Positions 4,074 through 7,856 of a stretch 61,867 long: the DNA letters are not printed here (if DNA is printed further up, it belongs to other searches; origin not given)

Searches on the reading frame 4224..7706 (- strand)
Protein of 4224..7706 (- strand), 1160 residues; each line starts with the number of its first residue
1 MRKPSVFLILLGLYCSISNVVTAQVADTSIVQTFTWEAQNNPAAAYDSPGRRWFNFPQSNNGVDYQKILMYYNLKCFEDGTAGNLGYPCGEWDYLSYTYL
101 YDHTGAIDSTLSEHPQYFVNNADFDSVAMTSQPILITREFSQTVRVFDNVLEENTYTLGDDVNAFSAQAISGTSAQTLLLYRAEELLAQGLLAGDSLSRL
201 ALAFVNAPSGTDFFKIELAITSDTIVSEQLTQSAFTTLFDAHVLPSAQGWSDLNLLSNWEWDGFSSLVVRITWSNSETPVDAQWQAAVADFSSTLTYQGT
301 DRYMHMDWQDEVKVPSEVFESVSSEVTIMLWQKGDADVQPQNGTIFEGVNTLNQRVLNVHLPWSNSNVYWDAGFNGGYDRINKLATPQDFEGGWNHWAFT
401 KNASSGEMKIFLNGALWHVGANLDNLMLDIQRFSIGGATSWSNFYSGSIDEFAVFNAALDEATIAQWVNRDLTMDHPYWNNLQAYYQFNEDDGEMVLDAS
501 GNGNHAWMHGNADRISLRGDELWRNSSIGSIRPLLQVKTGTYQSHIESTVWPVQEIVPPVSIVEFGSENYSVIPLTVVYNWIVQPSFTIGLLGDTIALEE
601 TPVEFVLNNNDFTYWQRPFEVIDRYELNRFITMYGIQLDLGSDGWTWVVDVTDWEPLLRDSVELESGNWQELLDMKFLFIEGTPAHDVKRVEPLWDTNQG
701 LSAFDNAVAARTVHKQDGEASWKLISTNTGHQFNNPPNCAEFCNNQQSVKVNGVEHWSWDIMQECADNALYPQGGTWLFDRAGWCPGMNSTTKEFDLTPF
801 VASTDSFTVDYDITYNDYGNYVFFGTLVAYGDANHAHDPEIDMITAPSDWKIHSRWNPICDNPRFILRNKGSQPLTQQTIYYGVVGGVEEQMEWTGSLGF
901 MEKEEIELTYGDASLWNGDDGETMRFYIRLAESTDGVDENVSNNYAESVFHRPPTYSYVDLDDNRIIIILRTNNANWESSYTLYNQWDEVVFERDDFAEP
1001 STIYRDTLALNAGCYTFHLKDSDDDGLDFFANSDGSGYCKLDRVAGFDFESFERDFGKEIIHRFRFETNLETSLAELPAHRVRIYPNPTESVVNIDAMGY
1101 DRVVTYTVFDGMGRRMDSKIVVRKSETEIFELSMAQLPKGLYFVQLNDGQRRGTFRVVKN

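Call 48: search_protein_families(library=ncbifam, proteins=[window:4224-7706:-], max_evalue=0.00001)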
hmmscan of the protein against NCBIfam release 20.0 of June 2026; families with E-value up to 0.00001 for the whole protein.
window:4224-7706:- (1160 aa): 1 family
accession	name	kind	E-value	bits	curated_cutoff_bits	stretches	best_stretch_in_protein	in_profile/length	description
TIGR04183.1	Por_Secre_tail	domain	5.7e-11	42.2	23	1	1084-1160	1-72/72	T9SS type A sorting domain-containing protein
